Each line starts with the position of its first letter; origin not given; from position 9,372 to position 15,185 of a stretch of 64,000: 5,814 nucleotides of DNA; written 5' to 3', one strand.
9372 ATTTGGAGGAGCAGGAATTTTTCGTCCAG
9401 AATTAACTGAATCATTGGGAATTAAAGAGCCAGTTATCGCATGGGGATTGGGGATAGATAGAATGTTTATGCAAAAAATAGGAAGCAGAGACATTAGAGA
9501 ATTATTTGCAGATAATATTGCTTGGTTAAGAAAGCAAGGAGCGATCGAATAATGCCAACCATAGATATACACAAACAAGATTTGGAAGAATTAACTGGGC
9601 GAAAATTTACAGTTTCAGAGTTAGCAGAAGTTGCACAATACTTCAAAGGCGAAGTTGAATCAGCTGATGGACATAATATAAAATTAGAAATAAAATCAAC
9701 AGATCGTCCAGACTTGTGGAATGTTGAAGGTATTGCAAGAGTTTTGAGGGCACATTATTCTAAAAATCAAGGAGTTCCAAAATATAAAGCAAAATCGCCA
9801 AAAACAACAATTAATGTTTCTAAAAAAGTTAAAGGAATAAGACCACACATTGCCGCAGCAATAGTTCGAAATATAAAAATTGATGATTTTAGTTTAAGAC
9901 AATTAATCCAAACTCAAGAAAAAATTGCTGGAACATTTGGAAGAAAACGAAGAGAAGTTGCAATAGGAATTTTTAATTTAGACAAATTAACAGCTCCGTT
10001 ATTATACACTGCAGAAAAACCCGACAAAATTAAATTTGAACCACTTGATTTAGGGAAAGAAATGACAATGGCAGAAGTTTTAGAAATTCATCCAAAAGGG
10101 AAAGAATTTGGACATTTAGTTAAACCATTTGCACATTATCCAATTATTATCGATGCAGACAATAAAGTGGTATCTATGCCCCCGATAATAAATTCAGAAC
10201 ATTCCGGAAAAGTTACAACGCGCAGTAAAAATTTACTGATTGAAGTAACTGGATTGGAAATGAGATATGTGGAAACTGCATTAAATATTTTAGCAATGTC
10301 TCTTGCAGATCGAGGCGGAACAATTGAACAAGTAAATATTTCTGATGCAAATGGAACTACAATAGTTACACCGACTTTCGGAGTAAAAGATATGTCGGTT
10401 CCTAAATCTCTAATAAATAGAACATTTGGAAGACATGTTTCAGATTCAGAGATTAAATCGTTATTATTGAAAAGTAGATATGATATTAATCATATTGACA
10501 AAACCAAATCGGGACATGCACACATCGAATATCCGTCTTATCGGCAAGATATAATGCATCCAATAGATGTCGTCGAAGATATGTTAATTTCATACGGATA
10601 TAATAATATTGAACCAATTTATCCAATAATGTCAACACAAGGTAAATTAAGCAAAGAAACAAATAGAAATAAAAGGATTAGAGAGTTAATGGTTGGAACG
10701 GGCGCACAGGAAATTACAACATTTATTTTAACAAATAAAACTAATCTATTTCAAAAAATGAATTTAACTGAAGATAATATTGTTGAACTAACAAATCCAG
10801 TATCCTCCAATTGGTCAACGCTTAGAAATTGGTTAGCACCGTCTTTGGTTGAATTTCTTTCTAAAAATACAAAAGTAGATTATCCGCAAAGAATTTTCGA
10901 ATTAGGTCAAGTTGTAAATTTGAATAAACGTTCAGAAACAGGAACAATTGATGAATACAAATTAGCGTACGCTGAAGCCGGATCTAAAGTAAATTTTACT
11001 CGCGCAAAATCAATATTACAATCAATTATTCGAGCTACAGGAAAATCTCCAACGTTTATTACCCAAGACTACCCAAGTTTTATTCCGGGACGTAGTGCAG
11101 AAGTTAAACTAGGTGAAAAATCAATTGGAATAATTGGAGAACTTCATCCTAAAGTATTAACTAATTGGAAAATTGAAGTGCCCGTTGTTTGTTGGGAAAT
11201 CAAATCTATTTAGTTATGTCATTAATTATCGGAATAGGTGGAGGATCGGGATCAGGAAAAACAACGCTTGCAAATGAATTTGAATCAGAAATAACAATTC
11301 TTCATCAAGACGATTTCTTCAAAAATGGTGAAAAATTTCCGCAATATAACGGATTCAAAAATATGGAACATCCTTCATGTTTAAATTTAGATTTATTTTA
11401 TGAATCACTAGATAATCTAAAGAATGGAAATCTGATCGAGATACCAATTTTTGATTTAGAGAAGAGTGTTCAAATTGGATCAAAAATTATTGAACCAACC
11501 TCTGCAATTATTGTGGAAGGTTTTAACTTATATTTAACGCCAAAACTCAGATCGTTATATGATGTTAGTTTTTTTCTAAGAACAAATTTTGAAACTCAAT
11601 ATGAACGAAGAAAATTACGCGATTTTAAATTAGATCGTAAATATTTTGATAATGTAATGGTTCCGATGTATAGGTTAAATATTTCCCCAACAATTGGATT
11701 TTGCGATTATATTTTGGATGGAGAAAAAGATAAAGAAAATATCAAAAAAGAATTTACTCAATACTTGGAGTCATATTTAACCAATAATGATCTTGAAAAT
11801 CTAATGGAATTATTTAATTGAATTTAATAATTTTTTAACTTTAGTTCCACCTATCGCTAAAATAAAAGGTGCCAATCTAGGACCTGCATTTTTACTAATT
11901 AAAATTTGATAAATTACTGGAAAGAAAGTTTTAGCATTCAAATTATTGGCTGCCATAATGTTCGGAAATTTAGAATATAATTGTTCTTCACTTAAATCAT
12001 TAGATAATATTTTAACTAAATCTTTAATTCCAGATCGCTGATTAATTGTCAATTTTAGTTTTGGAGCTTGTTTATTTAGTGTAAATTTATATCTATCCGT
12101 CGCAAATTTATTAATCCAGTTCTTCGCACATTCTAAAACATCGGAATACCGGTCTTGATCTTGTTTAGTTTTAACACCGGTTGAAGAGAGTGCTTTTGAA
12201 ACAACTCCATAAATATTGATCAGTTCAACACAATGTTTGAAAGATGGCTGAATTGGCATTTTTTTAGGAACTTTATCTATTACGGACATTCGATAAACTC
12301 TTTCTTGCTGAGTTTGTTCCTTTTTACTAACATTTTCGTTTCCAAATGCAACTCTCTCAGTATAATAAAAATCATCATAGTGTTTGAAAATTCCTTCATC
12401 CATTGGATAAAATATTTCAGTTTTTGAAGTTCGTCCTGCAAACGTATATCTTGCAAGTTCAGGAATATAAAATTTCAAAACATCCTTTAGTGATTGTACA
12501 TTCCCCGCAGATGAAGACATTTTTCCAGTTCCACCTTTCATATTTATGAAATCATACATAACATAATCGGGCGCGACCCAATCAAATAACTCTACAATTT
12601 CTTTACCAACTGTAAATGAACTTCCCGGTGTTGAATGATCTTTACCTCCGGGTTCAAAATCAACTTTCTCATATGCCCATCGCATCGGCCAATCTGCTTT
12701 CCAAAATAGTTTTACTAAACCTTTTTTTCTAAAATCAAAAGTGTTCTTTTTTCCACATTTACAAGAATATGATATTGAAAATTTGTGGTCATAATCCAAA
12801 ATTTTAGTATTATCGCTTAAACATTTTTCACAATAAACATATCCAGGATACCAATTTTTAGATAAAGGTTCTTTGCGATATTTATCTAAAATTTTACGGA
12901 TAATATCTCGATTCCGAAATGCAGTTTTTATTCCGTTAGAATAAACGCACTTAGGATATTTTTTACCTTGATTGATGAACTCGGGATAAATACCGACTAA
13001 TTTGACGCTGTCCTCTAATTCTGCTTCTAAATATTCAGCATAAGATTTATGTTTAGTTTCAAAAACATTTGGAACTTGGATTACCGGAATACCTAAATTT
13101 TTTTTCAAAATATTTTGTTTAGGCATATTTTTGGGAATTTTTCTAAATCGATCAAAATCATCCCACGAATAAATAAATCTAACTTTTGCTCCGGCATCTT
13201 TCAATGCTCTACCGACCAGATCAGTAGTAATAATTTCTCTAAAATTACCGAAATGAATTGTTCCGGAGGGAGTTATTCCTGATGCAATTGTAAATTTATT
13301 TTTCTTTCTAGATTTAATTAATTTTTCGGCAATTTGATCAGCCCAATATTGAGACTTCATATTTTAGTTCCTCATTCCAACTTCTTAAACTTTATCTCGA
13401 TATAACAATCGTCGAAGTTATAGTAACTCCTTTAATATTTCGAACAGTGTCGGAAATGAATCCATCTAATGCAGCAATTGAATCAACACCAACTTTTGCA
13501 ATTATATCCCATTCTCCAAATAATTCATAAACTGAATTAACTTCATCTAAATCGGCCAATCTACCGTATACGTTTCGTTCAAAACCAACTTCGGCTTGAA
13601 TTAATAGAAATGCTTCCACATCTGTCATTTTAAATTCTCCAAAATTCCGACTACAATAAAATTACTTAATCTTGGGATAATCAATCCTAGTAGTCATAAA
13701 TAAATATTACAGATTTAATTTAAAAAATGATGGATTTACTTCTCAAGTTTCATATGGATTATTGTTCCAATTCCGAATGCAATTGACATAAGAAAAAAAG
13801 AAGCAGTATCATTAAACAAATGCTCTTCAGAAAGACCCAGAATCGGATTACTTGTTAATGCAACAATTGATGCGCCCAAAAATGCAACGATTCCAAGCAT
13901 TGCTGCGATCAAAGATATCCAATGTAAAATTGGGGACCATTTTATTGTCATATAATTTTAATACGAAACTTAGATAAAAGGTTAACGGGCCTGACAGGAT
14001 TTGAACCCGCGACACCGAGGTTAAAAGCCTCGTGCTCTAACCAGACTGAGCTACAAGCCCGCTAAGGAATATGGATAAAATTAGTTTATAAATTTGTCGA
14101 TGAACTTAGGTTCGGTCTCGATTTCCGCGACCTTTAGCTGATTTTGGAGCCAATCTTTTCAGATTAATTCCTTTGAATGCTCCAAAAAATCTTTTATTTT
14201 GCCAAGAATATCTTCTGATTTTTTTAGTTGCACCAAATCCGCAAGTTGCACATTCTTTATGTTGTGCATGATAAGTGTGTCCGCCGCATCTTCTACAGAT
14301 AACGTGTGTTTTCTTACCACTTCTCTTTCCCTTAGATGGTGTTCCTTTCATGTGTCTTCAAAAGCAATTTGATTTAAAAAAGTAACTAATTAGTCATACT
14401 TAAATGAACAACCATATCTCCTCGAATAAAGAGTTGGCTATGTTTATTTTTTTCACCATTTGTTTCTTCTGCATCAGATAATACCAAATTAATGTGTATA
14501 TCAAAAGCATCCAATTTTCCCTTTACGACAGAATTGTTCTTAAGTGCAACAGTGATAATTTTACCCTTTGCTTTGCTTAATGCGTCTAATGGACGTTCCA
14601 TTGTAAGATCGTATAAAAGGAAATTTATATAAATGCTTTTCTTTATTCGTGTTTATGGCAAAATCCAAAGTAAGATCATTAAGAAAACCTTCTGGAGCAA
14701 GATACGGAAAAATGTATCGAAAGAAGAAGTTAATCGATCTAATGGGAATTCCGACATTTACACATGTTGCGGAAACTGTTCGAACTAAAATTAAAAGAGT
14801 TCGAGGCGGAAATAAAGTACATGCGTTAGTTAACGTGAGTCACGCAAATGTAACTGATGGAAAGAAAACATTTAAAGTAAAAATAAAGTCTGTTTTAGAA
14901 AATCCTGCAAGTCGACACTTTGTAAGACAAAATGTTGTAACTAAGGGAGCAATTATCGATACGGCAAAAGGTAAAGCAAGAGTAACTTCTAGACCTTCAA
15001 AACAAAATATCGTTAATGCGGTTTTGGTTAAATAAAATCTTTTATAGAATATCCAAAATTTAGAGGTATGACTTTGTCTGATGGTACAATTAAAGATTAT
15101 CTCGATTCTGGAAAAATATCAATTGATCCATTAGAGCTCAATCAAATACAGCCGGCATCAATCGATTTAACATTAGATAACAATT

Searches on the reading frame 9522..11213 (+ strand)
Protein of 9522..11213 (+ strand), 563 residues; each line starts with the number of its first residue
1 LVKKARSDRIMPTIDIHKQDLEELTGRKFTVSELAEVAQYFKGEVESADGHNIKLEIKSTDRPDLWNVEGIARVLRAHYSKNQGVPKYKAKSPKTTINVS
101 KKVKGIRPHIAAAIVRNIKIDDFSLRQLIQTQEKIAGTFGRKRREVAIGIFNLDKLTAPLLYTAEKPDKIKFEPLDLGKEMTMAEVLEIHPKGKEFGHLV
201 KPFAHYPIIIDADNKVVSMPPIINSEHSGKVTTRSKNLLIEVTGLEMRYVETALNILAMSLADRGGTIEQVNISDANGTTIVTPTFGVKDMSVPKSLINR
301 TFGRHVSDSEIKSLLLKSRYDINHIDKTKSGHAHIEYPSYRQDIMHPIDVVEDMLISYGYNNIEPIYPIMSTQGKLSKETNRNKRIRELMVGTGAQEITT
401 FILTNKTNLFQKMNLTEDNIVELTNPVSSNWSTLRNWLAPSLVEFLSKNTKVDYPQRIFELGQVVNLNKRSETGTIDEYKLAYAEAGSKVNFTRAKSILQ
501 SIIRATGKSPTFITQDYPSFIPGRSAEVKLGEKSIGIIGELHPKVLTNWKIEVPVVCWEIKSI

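Call 85: search_protein_families(library=pfam, proteins=[window:9522-11213:+], max_evalue=0.0001)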
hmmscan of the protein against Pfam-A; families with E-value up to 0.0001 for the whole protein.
window:9522-11213:+ (563 aa): 3 families
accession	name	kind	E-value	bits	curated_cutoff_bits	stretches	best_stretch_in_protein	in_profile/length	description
PF17759.6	tRNA_synthFbeta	-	1.7e-41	142.5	22.4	1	363-561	1-213/214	Phenylalanyl tRNA synthetase beta chain CLM domain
PF03484.21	B5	-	5.6e-15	55.7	28.6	1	292-360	2-67/67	tRNA synthetase B5 domain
PF03483.22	B3_4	-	4.6e-06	26.8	29.3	1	97-250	7-132/174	B3/4 domain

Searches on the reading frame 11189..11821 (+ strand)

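Call 85: search_protein_families(library=pfam, proteins=[window:11189-11821:+], max_evalue=0.0001)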
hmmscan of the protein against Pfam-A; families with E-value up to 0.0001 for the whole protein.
window:11189-11821:+ (210 aa): 2 families
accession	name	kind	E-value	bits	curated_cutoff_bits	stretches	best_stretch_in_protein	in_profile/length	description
PF00485.24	PRK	-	1.2e-14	55.1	22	1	13-147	1-152/196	Phosphoribulokinase / Uridine kinase family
PF13238.12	AAA_18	-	1.4e-05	26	29.4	1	14-145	1-112/128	AAA domain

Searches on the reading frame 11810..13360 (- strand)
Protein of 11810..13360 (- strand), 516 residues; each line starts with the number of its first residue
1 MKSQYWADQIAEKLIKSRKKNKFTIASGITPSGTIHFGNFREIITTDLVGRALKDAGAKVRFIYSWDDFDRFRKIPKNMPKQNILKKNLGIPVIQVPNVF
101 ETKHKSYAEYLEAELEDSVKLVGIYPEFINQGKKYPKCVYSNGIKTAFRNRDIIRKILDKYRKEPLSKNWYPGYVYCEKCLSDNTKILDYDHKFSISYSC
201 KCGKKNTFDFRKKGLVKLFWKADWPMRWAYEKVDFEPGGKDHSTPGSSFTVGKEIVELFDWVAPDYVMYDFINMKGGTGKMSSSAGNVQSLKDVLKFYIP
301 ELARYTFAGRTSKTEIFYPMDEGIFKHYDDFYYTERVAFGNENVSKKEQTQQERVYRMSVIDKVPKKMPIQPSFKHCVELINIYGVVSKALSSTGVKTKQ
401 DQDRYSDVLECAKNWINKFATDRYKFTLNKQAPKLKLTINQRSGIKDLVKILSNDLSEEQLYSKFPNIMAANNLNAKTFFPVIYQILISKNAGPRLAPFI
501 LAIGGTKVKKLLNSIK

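Call 85: search_protein_families(library=pfam, proteins=[window:11810-13360:-], max_evalue=0.0001)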
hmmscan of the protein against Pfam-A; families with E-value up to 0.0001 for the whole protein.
window:11810-13360:- (516 aa): 4 families
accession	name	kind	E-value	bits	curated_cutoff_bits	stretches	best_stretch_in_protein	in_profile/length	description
PF01921.24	tRNA-synt_1f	-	1e-110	370.5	27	1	5-359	2-357/360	tRNA synthetases class I (K)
PF01406.26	tRNA-synt_1e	-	1.2e-09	38.4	27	0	26-77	14-63/301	tRNA synthetases class I (C) catalytic domain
PF00579.31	tRNA-synt_1b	-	4.7e-05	23.3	21.1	0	230-292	148-211/292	tRNA synthetases class I (W and Y)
PF09334.17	tRNA-synt_1g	-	5.4e-05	22.6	20.1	0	32-69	11-48/391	tRNA synthetases class I (M)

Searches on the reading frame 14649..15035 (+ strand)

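Call 86: search_protein_families(library=pfam, proteins=[window:14649-15035:+], max_evalue=0.0001)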
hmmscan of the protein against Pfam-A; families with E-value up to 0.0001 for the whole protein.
window:14649-15035:+ (128 aa): 1 family
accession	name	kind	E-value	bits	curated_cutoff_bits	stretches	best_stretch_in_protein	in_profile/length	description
PF01201.27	Ribosomal_S8e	-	3.1e-25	89.4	30.2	1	9-127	4-133/133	Ribosomal protein S8e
